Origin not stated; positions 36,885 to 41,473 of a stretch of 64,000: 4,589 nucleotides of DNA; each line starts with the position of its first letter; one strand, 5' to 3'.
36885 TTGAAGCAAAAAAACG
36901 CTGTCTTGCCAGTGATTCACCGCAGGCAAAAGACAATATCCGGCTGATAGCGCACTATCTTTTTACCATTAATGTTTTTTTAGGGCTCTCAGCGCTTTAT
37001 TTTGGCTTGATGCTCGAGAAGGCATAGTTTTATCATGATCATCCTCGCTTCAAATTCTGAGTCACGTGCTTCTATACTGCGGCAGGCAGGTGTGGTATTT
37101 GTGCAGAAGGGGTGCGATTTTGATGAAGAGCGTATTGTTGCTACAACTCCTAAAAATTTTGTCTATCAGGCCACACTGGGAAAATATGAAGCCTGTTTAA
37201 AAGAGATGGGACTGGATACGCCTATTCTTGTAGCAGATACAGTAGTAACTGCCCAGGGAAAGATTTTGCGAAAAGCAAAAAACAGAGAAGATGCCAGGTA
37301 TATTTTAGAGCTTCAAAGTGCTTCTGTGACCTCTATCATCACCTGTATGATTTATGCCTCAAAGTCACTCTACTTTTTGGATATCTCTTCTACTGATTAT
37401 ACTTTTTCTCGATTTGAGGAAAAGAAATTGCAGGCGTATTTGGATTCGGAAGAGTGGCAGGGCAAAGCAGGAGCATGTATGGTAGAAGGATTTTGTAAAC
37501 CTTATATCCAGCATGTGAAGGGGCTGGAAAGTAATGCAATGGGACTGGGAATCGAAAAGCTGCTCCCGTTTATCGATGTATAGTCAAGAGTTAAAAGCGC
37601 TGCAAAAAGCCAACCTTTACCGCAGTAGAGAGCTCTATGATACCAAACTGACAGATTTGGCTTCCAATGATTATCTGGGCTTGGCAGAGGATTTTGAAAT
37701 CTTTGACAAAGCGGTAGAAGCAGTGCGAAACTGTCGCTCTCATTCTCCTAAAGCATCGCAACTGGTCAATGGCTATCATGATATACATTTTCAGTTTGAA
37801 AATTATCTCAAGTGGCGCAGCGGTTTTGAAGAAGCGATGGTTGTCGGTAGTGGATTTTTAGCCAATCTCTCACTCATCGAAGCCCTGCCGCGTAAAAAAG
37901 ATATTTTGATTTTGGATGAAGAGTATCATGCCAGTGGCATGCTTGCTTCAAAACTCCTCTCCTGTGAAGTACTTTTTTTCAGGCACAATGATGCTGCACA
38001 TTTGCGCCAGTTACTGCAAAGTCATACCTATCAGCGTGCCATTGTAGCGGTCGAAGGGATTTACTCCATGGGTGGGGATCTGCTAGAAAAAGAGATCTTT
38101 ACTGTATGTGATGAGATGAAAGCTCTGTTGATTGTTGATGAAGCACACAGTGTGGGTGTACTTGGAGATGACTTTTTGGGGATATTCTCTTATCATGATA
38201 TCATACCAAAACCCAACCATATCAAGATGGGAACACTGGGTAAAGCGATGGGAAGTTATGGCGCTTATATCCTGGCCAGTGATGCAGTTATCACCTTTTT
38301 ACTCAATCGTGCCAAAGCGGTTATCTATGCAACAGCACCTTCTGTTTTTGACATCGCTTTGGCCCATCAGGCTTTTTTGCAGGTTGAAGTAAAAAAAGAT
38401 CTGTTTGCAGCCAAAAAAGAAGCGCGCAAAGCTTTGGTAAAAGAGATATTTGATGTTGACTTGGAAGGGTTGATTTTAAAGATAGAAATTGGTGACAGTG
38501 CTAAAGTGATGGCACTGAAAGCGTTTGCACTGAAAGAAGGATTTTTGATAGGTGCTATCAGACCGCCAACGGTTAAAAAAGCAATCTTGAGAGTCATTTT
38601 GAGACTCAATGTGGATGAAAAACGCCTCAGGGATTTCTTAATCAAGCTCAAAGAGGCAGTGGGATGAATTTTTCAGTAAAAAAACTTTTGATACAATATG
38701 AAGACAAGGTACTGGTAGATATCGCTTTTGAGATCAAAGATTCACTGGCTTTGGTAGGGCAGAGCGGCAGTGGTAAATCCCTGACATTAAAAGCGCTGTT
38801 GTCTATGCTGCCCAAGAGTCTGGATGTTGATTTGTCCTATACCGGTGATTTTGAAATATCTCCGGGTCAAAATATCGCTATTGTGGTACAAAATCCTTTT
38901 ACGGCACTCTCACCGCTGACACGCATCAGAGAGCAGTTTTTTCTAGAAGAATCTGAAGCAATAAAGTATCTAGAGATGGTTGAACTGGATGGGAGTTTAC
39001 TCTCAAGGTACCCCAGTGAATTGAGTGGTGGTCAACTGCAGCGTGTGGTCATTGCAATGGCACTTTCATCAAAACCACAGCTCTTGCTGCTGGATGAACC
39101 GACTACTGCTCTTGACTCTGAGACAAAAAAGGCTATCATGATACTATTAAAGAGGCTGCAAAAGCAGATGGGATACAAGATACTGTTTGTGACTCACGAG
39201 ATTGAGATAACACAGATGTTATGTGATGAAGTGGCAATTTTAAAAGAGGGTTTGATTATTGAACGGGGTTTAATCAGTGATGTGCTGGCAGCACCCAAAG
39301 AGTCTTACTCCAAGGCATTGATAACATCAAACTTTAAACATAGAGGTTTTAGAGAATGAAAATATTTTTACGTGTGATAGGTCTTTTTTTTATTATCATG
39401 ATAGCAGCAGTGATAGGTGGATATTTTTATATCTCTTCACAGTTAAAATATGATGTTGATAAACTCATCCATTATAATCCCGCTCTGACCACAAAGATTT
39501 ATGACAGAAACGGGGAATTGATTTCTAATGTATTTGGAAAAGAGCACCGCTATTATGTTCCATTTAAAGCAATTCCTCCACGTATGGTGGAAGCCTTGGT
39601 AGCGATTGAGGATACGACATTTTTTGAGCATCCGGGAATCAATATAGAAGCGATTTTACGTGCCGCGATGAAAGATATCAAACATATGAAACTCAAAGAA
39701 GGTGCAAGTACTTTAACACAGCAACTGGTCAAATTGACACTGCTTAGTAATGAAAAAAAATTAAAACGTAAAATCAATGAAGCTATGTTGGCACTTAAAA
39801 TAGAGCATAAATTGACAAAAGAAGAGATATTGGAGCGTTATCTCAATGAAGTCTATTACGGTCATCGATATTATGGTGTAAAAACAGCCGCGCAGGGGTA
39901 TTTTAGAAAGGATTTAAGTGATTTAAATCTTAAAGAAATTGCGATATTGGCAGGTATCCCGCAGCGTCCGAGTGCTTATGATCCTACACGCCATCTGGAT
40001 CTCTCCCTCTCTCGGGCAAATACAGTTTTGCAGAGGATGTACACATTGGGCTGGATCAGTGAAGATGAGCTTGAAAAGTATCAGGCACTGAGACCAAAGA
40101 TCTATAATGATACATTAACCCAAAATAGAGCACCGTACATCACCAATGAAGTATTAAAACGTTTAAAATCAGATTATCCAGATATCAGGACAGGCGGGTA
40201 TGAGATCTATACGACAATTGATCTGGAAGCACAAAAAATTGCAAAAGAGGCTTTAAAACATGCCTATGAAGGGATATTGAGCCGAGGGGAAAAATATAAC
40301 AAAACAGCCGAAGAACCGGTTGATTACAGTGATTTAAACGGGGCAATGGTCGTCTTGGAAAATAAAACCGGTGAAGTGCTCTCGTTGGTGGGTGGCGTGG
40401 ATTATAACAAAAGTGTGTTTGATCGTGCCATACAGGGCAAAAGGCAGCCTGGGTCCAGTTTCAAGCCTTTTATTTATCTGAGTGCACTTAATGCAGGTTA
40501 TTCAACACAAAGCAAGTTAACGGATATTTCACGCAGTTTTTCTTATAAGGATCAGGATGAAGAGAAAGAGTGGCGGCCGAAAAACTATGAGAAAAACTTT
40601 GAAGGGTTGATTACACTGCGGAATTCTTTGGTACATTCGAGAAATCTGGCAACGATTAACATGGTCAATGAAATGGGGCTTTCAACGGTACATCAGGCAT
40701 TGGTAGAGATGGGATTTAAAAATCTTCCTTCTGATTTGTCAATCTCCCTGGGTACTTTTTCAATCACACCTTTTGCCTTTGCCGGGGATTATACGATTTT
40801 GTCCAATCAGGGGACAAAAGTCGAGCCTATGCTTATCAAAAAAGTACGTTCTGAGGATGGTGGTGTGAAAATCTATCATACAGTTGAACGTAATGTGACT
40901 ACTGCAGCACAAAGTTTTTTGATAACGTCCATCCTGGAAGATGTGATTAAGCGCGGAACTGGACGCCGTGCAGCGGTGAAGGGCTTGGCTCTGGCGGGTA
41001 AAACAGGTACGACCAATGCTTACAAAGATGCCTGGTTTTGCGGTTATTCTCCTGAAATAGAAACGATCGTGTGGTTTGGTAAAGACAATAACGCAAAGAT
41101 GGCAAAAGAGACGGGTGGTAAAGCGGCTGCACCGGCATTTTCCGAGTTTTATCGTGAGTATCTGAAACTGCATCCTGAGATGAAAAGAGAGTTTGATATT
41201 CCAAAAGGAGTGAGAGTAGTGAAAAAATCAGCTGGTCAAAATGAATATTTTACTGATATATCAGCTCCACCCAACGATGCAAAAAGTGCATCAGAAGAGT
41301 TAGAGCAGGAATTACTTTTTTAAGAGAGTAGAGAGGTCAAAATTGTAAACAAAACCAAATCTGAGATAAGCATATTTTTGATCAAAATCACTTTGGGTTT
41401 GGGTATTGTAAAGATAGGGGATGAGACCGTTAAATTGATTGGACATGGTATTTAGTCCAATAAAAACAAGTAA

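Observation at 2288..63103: Highly iterated palindrome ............: 36 exact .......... copies in 64 kb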

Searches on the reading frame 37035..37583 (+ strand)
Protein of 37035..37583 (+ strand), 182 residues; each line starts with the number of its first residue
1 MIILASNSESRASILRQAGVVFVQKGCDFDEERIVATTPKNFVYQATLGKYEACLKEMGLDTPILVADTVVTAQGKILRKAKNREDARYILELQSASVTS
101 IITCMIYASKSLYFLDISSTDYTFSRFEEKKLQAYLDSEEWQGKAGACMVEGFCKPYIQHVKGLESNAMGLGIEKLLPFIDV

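Call 14: search_protein_families(library=ncbifam, proteins=[window:37035-37583:+], max_evalue=1e-30)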
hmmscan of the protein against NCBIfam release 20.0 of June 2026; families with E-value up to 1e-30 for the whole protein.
window:37035-37583:+ (182 aa): 2 families
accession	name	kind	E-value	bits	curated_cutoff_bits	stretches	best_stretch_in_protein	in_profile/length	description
NF003141.0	PRK04056.1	equivalog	1e-74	250.1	161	1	1-180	1-180/181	septum formation inhibitor Maf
TIGR00172.1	maf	subfamily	3.2e-37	127.8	117.15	1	2-177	5-181/185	Maf family nucleotide pyrophosphatase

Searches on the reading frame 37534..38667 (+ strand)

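Call 14: search_protein_families(library=ncbifam, proteins=[window:37534-38667:+], max_evalue=1e-30)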
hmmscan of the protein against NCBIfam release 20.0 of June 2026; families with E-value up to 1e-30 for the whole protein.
window:37534-38667:+ (377 aa): 9 families
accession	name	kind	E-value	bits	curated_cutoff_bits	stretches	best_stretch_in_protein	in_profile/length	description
TIGR00858.1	bioF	equivalog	2.3e-80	270.1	426.45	1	32-369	16-361/365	8-amino-7-oxononanoate synthase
NF047600.1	SerpalmtaseCFB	equivalog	5e-48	163.7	640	1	39-350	45-361/395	serine palmitoyltransferase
NF047599.1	SerpalmtaseBetaP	equivalog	1.4e-47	162.2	500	1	41-354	47-368/394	serine palmitoyltransferase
NF005394.0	PRK06939.1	equivalog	1.2e-43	149.4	460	1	35-356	40-369/397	glycine C-acetyltransferase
TIGR01825.1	gly_Cac_T_rel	subfamily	7.1e-42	143.4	535.4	1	33-356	29-357/385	BioF/Kbl family PLP-dependent acyltransferase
TIGR01821.1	5aminolev_synth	equivalog_domain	2.8e-39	135.1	338.55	1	36-353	44-369/402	5-aminolevulinate synthase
TIGR01822.1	2am3keto_CoA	equivalog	3.9e-34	118.2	493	1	38-357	39-366/393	glycine C-acetyltransferase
NF047603.1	SerpalmtaseAlphaP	equivalog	9.7e-33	113.4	670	1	42-351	50-366/399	serine palmitoyltransferase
NF005526.0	PRK07179.1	equivalog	3.1e-31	108.4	428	1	41-367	58-387/407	alpha-hydroxyketone-type quorum-sensing autoinducer synthase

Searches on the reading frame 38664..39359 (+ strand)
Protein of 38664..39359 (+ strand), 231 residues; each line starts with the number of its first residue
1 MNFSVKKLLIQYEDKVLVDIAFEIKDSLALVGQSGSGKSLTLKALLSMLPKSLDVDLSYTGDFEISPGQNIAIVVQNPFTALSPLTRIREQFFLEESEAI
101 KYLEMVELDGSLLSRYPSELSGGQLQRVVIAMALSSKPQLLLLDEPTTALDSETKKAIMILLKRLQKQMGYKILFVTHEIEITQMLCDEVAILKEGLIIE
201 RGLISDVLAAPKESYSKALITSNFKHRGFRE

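Call 14: search_protein_families(library=ncbifam, proteins=[window:38664-39359:+], max_evalue=1e-30)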
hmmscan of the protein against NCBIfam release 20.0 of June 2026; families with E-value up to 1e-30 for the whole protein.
window:38664-39359:+ (231 aa): 12 families
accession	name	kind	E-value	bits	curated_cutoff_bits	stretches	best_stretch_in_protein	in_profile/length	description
TIGR02770.1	nickel_nikD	equivalog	1.3e-44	152.3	318.7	1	19-221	4-227/230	nickel import ATP-binding protein NikD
NF047576.1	opine_ATP_CntF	equivalog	5.2e-43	147.2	385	1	13-223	16-253/264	staphylopine uptake ABC transporter ATP-binding protein CntF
NF047578.1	opine_ATP_CntD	equivalog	2.2e-42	145.1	380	1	13-223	15-253/266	staphylopine uptake ABC transporter ATP-binding protein CntD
NF011713.0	PRK15134.1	equivalog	2.7e-39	135.2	834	1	96-221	402-527/529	microcin C ABC transporter ATP-binding protein YejF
NF043079.1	MMSYN1_0167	equivalog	3.6e-37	128.4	740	1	68-222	305-473/561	oligopeptide ABC transporter ATP-binding protein OppD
TIGR02769.1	nickel_nikE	equivalog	1.9e-35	122.6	332.55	1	70-210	106-241/265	nickel import ATP-binding protein NikE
NF007613.0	PRK10261.1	equivalog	2.6e-34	118.6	1077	1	21-222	36-271/623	glutathione ABC transporter ATP-binding protein GsiA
NF007739.0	PRK10419.1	subfamily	5e-34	118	354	1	15-209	26-241/268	nickel ABC transporter ATP-binding protein NikE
TIGR04521.1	ECF_ATPase_2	equivalog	5.7e-34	117.5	330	0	97-214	122-239/279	energy-coupling factor transporter ATPase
TIGR02314.1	ABC_MetN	equivalog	3.5e-33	115.1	499.7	1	114-225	135-246/343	methionine ABC transporter ATP-binding protein MetN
NF008453.0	PRK11308.1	subfamily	4.8e-33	114.8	408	1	3-222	22-264/334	dipeptide ABC transporter ATP-binding protein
NF007010.1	PRK09473.1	subfamily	9.5e-33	113.3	575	1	19-221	23-252/318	oligopeptide ABC transporter ATP-binding protein OppD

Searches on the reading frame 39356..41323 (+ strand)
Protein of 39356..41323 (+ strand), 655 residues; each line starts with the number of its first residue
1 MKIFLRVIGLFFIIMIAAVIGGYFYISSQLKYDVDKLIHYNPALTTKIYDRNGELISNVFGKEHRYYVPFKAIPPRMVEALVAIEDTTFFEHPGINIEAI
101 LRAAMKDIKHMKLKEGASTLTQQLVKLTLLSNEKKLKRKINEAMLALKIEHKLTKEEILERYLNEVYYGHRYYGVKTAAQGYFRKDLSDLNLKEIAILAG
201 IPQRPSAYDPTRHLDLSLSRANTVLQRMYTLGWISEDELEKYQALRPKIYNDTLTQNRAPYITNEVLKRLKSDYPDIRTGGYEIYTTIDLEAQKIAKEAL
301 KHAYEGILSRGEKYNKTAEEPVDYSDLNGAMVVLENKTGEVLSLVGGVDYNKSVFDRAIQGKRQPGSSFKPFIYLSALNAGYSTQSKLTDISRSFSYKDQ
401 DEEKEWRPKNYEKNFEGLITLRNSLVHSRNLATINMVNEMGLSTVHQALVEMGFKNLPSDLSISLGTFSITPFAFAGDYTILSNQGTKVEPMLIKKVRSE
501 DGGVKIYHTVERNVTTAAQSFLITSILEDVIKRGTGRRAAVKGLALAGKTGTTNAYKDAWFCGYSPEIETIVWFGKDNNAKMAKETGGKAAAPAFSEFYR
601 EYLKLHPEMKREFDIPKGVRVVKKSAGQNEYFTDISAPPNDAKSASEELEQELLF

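Call 14: search_protein_families(library=ncbifam, proteins=[window:39356-41323:+], max_evalue=1e-30)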
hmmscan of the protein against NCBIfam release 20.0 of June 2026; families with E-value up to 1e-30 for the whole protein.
window:39356-41323:+ (655 aa): 12 families
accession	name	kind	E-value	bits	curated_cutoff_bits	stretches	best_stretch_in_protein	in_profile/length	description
TIGR02074.1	PBP_1a_fam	subfamily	2.6e-176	587.6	508.75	1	64-604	1-534/535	PBP1A family penicillin-binding protein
NF051885.1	tranpepglycosPbpC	equivalog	5.7e-126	421.6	900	1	6-622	11-611/632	multimodular transpeptidase-transglycosylase PbpC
TIGR02071.1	PBP_1b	equivalog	6.5e-117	391.6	717.75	1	62-623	144-699/729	penicillin-binding protein 1B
NF008643.0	PRK11636.1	equivalog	8.7e-111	371.6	1263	2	8-302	10-305/850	peptidoglycan glycosyltransferase/peptidoglycan DD-transpeptidase MrcA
TIGR02073.1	PBP_1c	equivalog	6.8e-102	342.3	494.2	1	45-609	11-550/728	penicillin-binding protein 1C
NF007061.0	PRK09506.1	equivalog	5.2e-92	309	1120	1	61-621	207-761/825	bifunctional glycosyl transferase/transpeptidase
NF011423.0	PRK14850.1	equivalog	1.1e-91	308.4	1275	1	54-620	144-706/764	penicillin-binding protein 1b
NF038272.1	strep_PBP1A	exception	1.1e-89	301.5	1075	1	7-557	15-562/658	penicillin-binding protein PBP1A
NF038276.1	strep_PBP2A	exception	3.5e-79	266.9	1100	1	10-581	44-613/716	penicillin-binding protein PBP2A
NF038274.1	strep_PBP1B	exception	2.5e-62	211.2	1225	1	4-245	17-276/745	penicillin-binding protein PBP1B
NF008414.0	PRK11240.1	equivalog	1.1e-54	185.8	1121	1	64-598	63-560/774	peptidoglycan glycosyltransferase PbpC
TIGR02070.1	mono_pep_trsgly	equivalog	6.3e-36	124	182.65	1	65-231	55-221/224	monofunctional biosynthetic peptidoglycan transglycosylase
